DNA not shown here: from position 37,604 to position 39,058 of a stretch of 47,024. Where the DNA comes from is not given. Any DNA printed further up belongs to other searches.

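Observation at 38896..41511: Single-chain Mre11/Rad50-like design: PHP phosphoesterase fused to an SMC/Rad50-type ATPase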

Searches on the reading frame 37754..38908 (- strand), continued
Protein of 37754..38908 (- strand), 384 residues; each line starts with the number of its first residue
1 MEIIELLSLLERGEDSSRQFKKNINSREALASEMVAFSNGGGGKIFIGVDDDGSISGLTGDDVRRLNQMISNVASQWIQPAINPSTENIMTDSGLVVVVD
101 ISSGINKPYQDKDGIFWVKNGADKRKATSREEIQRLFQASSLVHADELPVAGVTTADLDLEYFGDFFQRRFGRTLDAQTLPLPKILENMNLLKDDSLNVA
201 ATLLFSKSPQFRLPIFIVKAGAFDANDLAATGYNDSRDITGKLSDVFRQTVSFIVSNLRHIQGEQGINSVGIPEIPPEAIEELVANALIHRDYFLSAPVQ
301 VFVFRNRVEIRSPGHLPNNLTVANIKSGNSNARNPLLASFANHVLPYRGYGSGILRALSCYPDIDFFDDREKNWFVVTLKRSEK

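Call 67: search_dna_similar(query=window:37754-38908:-, collection=plasmids, mode=protein, rows=spread, max_rows=30)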
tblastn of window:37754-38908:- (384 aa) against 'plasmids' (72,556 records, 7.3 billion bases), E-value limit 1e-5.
Records with a match: 97; places in all: 100; records where one place covers at least 80% of the query: 76.
Best place of each record, by identity: 60-80% 1; <60% 96.
By first word of the organism name: Klebsiella 14; Pseudomonas 14; Legionella 13; Escherichia 11; Yersinia 6; Vibrio 5; Hymenobacter 5; Phocaeicola 3; Candidatus 2; Streptococcus 2; and 22 more.
By predicted mobility (MOB-suite, as given by PLSDB): conjugative 49; non-mobilizable 31; mobilizable 17.
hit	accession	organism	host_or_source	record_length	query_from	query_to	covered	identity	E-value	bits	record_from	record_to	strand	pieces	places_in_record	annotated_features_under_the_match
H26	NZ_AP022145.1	Klebsiella quasipneumoniae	-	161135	1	384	100%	59.9%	3e-142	453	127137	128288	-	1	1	RNA-binding domain-containing protein | TrlF family AAA-like ATPase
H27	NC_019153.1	Klebsiella pneumoniae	-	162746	1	383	100%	59.8%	9e-146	463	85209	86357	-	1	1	RNA-binding domain-containing protein | TrlF family AAA-like ATPase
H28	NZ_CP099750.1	Klebsiella pneumoniae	Homo sapiens,Rectal swab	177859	1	383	100%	59.8%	9e-146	463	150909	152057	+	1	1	RNA-binding domain-containing protein | TrlF family AAA-like ATPase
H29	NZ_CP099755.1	Escherichia coli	Homo sapiens,Rectal swab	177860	1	383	100%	59.8%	9e-146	463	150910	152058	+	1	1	RNA-binding domain-containing protein | TrlF family AAA-like ATPase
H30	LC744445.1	Escherichia coli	-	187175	1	383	100%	59.8%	9e-146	463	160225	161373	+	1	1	transcriptional regulator | hypothetical protein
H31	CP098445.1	Proteus mirabilis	Homo sapiens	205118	1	383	100%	59.8%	9e-146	463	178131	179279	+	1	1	putative DNA binding domain-containing protein | histidinol-phosphatase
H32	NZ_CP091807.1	Klebsiella quasipneumoniae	Homo sapiens,anal swab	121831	1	384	100%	59.6%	1e-146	466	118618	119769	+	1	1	RNA-binding domain-containing protein | TrlF family AAA-like ATPase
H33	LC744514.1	Escherichia coli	-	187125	1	383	100%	59.5%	4e-145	461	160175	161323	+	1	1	transcriptional regulator | hypothetical protein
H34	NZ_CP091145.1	Pseudomonas avellanae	hazelnut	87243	1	381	99%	59.1%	4e-144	459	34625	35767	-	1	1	RNA-binding domain-containing protein | TrlF family AAA-like ATPase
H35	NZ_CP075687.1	Pseudomonas amygdali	cell culture,cucumber "Kurazh F1"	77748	1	381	99%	58.8%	6e-144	458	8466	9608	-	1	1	RNA-binding domain-containing protein | TrlF family AAA-like ATPase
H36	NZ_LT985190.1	Pseudomonas syringae group genomosp. 3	-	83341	1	381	99%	58.8%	6e-144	458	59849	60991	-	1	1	RNA-binding domain-containing protein | TrlF family AAA-like ATPase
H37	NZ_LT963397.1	Pseudomonas cerasi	-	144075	1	381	99%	58.8%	6e-144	458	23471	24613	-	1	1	RNA-binding domain-containing protein | TrlF family AAA-like ATPase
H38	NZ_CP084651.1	Yersinia ruckeri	Rainbow trout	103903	1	383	100%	56.4%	4e-135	433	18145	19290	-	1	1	RNA-binding domain-containing protein | TrlF family AAA-like ATPase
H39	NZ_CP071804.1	Yersinia ruckeri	strain,sea water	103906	1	383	100%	56.4%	4e-135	433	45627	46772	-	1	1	RNA-binding domain-containing protein | TrlF family AAA-like ATPase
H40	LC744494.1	Escherichia coli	-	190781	1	383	100%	55.1%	3e-124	402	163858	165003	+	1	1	hypothetical protein (x3)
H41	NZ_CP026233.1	Citrobacter freundii complex sp. CFNIH4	-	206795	5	351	90%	29.7%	4e-29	126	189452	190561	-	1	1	RNA-binding domain-containing protein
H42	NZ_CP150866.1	Vibrio parahaemolyticus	cell culture,seafood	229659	5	339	87%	30.1%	2e-32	136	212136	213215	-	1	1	RNA-binding domain-containing protein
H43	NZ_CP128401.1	Candidatus Chlorohelix allophototropha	Single colony of Candidatus Chlorohelix ...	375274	3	382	99%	25.9%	7e-15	84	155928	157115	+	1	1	ATP-binding protein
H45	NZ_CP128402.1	Candidatus Chlorohelix allophototropha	Single colony of Candidatus Chlorohelix ...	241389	5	340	88%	27.5%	1e-23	110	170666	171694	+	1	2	ATP-binding protein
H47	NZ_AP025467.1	Vibrio chagasii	-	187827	5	354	91%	25.1%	4e-13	79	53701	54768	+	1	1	RNA-binding domain-containing protein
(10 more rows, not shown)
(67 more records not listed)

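Call 68: get_annotated_region(hit=H41, flank=3000)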
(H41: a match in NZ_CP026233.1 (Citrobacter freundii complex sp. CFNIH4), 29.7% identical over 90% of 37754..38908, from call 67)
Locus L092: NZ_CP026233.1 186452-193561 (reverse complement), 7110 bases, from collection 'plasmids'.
description: Citrobacter freundii complex sp. CFNIH4 plasmid pCFR-0b27, complete sequence
organism: Citrobacter freundii complex sp. CFNIH4 (NCBI taxid 2077148)
taxonomy: Bacteria; Pseudomonadota; Gammaproteobacteria; Enterobacterales; Enterobacteriaceae; Citrobacter; Citrobacter freundii complex sp. CFNIH4
host: -; source: -; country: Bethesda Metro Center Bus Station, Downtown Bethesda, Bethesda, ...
typing (MOB-suite, as given by PLSDB): conjugative; replicon IncC; relaxase MOBH,MOBH; mating-pair formation MPF_F
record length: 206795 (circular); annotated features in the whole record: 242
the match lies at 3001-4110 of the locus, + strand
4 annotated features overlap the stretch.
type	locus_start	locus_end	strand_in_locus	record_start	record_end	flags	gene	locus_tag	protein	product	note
CDS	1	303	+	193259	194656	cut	-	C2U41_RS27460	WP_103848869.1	restriction endonuclease subunit S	-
CDS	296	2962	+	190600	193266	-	-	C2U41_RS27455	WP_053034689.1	TrlF family AAA-like ATPase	GO:0006302 - double-strand break repair [Evidence IEA]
CDS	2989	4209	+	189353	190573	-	-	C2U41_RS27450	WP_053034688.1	RNA-binding domain-containing protein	-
CDS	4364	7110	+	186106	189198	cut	-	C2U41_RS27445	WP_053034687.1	type I restriction endonuclease subunit R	-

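Call 69: get_annotated_region(hit=H42, flank=3000)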
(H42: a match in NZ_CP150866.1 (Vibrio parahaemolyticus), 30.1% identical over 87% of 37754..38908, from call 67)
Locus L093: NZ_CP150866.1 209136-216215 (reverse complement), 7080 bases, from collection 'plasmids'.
description: Vibrio parahaemolyticus strain NJIFDCVp7 plasmid pVP7-1, complete sequence
organism: Vibrio parahaemolyticus (NCBI taxid 670)
taxonomy: Bacteria; Pseudomonadota; Gammaproteobacteria; Vibrionales; Vibrionaceae; Vibrio; Vibrio parahaemolyticus
host: -; source: cell culture,seafood; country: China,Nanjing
typing (MOB-suite, as given by PLSDB): conjugative; replicon rep_cluster_1134; relaxase MOBH; mating-pair formation MPF_F
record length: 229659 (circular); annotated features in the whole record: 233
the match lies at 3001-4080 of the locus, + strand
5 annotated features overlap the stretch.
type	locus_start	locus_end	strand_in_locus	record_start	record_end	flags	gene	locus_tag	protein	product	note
CDS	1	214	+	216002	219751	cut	pglX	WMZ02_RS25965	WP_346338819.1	BREX-1 system adenine-specific DNA-methyltransferase PglX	-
CDS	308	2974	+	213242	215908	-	-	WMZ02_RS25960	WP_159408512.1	TrlF family AAA-like ATPase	-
CDS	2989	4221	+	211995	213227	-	-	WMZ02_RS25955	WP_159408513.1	RNA-binding domain-containing protein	-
CDS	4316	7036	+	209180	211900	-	pglZ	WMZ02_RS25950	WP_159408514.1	BREX-1 system phosphatase PglZ type A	-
CDS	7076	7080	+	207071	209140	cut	brxL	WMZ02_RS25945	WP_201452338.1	protease Lon-related BREX system protein BrxL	GO:0008150 - biological_process [Evidence IEA]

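Call 70: get_annotated_region(hit=H45, flank=3000)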
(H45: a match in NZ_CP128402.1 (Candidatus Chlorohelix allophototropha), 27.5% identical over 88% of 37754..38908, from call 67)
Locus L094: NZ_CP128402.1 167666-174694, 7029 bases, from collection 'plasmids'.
description: Candidatus Chlorohelix allophototropha isolate L227-S17 plasmid unnamed2, complete sequence
organism: Candidatus Chlorohelix allophototropha (NCBI taxid 3003348)
taxonomy: Bacteria; Chloroflexota; Chloroflexia; Candidatus Chloroheliales; Candidatus Chloroheliaceae; Candidatus Chlorohelix; Candidatus Chlorohelix allophototropha
host: -; source: Single colony of Candidatus Chlorohelix allophototropha from a non-axenic enrichment (subculture 19.9); ...; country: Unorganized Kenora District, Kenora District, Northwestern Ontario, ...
typing (MOB-suite, as given by PLSDB): non-mobilizable
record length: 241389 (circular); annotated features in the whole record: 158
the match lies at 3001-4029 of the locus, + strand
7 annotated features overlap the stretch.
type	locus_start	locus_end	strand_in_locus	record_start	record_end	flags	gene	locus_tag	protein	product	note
CDS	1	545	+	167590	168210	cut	-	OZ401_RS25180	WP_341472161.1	CpXC domain-containing protein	-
CDS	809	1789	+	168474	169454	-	-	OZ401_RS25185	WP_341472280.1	AAA family ATPase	-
CDS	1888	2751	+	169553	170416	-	-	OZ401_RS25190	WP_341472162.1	ParB/RepB/Spo0J family partition protein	GO:0007059 - chromosome segregation [Evidence IEA]; GO:0000910 - cytokinesis [Evidence IEA]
CDS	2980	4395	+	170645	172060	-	-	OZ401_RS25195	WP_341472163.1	ATP-binding protein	-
CDS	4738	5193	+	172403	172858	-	-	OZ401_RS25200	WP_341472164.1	hypothetical protein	-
CDS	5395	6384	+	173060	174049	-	-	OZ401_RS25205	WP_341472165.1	helix-turn-helix domain-containing protein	-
CDS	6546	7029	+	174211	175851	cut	-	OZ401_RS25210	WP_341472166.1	ISL3 family transposase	-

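Call 71: get_annotated_region(hit=H47, flank=3000)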
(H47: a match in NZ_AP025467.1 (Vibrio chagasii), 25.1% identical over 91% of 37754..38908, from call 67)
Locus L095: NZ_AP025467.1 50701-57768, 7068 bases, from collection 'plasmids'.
description: Vibrio chagasii strain LMG 21353 plasmid p1, complete sequence
organism: Vibrio chagasii (NCBI taxid 170679)
taxonomy: Bacteria; Pseudomonadota; Gammaproteobacteria; Vibrionales; Vibrionaceae; Vibrio; Vibrio chagasii
host: -; source: -; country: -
typing (MOB-suite, as given by PLSDB): non-mobilizable
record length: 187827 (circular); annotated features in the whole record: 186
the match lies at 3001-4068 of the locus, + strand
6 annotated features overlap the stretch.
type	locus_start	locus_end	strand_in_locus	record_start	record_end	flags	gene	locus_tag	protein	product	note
CDS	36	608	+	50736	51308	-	-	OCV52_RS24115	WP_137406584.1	hypothetical protein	-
CDS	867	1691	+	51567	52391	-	-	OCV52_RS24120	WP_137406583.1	nucleotide-binding protein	-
CDS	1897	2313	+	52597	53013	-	-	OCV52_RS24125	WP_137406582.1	H-NS family nucleoid-associated regulatory protein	GO:0006355 - regulation of DNA-templated transcription [Evidence IEA]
CDS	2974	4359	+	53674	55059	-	-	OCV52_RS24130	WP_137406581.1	RNA-binding domain-containing protein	-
CDS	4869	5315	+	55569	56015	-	-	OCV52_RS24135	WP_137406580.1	hypothetical protein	-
CDS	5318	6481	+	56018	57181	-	-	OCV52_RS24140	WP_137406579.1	toll/interleukin-1 receptor domain-containing protein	GO:0007165 - signal transduction [Evidence IEA]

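Call 72: get_annotated_region(hit=H43, flank=3000)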
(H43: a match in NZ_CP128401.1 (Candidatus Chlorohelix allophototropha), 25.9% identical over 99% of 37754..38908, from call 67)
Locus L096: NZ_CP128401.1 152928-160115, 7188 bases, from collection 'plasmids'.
description: Candidatus Chlorohelix allophototropha isolate L227-S17 plasmid unnamed1, complete sequence
organism: Candidatus Chlorohelix allophototropha (NCBI taxid 3003348)
taxonomy: Bacteria; Chloroflexota; Chloroflexia; Candidatus Chloroheliales; Candidatus Chloroheliaceae; Candidatus Chlorohelix; Candidatus Chlorohelix allophototropha
host: -; source: Single colony of Candidatus Chlorohelix allophototropha from a non-axenic enrichment (subculture 19.9); ...; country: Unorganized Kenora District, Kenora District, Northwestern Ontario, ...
typing (MOB-suite, as given by PLSDB): non-mobilizable
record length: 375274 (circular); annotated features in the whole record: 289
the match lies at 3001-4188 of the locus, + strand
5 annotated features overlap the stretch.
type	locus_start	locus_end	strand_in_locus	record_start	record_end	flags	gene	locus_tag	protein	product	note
CDS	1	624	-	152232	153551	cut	-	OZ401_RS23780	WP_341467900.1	transposase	-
CDS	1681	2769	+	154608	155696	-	-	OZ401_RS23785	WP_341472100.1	helix-turn-helix domain-containing protein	-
CDS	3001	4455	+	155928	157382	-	-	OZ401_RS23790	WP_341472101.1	ATP-binding protein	-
CDS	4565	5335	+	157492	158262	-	-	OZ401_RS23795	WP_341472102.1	ParA family protein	-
CDS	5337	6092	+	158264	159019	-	-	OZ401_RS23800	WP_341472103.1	ParB/RepB/Spo0J family partition protein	GO:0007059 - chromosome segregation [Evidence IEA]; GO:0000910 - cytokinesis [Evidence IEA]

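Call 79: search_protein_families(library=ncbifam, proteins=[L092:296-2962:+], max_evalue=1e-20)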
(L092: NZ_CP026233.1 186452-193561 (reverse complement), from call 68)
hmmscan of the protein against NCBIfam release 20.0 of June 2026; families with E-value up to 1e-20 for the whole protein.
L092:296-2962:+ (888 aa): 3 families
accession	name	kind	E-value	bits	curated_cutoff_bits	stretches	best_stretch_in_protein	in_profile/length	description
NF045780.1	TrlF_fam_ATP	equivalog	1.1e-168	563.9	350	1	10-886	2-944/944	TrlF family AAA-like ATPase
NF045781.1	Spaf1101_AAA_ATP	equivalog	4e-64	217.4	475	2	749-885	693-832/836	Spaf_1101 family AAA-like ATPase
NF042955.1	Ppl_antiphage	equivalog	3.8e-51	174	1000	2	719-883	722-880/882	anti-phage protein Ppl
